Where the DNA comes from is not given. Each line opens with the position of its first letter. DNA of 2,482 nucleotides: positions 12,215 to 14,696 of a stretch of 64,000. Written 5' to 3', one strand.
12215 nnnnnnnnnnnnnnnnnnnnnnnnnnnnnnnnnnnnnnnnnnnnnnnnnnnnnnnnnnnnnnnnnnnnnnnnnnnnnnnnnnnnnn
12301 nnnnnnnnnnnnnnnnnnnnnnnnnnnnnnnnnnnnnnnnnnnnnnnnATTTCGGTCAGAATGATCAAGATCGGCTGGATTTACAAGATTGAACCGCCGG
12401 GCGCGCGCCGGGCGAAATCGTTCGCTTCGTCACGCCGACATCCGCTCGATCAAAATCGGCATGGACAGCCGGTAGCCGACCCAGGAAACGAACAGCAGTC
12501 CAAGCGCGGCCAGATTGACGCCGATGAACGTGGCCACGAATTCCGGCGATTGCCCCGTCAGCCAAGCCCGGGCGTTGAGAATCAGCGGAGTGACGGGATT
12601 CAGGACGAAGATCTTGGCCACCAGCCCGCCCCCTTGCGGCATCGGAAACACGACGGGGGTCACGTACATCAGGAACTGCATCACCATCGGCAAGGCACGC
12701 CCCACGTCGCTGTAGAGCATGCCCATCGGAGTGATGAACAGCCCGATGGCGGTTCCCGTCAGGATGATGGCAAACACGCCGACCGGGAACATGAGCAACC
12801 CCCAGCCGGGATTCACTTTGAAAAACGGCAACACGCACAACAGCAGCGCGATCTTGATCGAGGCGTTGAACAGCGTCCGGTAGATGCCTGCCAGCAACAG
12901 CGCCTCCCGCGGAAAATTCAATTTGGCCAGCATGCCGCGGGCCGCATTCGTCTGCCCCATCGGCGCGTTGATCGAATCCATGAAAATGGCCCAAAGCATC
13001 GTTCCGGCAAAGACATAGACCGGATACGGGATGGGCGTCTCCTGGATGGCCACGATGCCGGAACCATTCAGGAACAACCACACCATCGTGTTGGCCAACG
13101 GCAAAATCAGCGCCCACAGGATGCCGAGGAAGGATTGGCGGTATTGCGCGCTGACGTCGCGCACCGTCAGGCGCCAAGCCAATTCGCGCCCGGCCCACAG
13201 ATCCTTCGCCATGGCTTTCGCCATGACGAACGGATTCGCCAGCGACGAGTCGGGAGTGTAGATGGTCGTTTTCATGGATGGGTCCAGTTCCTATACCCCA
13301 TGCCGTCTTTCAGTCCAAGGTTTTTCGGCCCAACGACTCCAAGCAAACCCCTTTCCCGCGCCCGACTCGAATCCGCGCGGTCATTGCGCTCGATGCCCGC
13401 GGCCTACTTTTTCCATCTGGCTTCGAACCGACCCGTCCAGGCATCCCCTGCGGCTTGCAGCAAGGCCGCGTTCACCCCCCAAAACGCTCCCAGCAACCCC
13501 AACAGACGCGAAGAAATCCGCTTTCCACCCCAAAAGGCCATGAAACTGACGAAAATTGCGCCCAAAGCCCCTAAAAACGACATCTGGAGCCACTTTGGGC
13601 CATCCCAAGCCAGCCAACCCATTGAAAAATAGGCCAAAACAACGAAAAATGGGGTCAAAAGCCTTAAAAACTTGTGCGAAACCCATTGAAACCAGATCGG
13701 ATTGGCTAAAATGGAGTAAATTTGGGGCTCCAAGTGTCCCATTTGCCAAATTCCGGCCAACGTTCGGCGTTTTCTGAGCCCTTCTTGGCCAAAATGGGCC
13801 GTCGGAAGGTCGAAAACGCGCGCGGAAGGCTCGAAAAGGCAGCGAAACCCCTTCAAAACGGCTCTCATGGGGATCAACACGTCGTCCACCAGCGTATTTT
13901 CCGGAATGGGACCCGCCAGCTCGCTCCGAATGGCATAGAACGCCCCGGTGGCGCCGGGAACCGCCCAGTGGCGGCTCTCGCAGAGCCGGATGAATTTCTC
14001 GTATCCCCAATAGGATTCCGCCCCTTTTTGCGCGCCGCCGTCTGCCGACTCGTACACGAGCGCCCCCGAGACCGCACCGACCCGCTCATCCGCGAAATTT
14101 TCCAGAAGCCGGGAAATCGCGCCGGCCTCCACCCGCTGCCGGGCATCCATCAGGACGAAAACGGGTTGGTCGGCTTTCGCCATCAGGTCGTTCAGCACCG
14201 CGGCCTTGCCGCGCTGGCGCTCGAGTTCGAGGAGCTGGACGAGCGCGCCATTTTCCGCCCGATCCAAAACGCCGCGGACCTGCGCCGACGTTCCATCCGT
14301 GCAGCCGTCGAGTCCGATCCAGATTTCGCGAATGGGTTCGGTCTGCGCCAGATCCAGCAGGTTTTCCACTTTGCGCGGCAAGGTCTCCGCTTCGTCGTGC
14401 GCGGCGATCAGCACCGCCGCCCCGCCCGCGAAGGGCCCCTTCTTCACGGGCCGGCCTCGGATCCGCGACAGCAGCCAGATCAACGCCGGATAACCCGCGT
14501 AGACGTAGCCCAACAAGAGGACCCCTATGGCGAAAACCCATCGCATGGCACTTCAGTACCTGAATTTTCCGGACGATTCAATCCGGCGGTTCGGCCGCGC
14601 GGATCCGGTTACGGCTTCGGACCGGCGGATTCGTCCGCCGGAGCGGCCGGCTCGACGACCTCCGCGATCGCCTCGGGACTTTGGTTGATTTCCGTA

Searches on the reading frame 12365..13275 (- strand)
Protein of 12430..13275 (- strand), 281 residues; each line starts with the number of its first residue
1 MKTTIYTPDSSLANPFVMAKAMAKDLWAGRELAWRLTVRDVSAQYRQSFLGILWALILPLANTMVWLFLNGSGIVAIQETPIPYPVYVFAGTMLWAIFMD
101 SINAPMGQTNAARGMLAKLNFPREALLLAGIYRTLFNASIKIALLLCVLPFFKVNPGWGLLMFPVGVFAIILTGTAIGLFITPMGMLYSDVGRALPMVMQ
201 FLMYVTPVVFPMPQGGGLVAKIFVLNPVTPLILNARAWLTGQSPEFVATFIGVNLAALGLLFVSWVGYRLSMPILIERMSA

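Call 10: search_protein_families(library=pfam, proteins=[window:12365-13198:-], max_evalue=0.001)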
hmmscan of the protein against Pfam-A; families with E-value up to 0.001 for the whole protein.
window:12365-13198:- (277 aa): 0 families

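Call 22: search_protein_families(library=pfam, proteins=[window:12430-13275:-], max_evalue=0.05)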
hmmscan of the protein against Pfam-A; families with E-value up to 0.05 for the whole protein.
window:12430-13275:- (281 aa): 1 family
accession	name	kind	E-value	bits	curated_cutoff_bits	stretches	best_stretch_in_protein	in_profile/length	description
PF01061.29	ABC2_membrane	-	3.1e-07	30.6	26.9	1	34-232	4-203/211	ABC-2 type transporter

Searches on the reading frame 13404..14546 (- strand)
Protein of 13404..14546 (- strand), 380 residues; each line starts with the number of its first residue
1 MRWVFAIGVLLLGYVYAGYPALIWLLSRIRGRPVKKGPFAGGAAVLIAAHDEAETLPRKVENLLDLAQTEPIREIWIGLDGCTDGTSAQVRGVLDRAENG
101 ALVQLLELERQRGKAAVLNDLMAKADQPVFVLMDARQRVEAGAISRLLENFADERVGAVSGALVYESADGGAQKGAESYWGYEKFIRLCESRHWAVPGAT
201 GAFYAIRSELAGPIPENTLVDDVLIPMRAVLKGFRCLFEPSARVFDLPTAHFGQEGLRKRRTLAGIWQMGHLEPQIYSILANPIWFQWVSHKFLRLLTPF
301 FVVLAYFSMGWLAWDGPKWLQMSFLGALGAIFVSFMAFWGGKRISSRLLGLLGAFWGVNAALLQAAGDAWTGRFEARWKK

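Call 10: search_protein_families(library=pfam, proteins=[window:13404-14546:-], max_evalue=0.001)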
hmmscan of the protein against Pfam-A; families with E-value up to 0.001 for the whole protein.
window:13404-14546:- (380 aa): 4 families
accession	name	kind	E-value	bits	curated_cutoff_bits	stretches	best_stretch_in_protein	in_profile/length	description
PF00535.33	Glycos_transf_2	-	6.8e-15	55.8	23.3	1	45-208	2-161/168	Glycosyl transferase family 2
PF13641.12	Glyco_tranf_2_3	-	2.8e-08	34.5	27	1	43-254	3-219/230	Glycosyltransferase like family 2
PF13632.12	Glyco_trans_2_3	-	2.8e-06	27.7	27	1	130-314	2-179/198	Glycosyl transferase family group 2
PF13506.12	Glyco_transf_21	-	4.5e-05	23.4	21.7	1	114-209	18-112/174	Glycosyl transferase family 21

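Call 73: search_protein_families(library=ncbifam, proteins=[window:13404-14546:-], max_evalue=0.001)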
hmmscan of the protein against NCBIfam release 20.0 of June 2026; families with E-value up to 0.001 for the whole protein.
window:13404-14546:- (380 aa): 3 families
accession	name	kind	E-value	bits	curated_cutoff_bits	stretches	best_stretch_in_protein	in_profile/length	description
TIGR03937.1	PgaC_IcaA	equivalog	3.3e-09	36.2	422.3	1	43-246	47-250/407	poly-beta-1,6-N-acetyl-D-glucosamine synthase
TIGR03965.1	mycofact_glyco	equivalog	8.8e-07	28.1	280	1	43-167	76-195/467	mycofactocin biosynthesis glycosyltransferase MftF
NF041865.1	EpsU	equivalog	1e-06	28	700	1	14-153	12-145/394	exopolysaccharide biosynthesis GT2 family glycosyltransferase EpsU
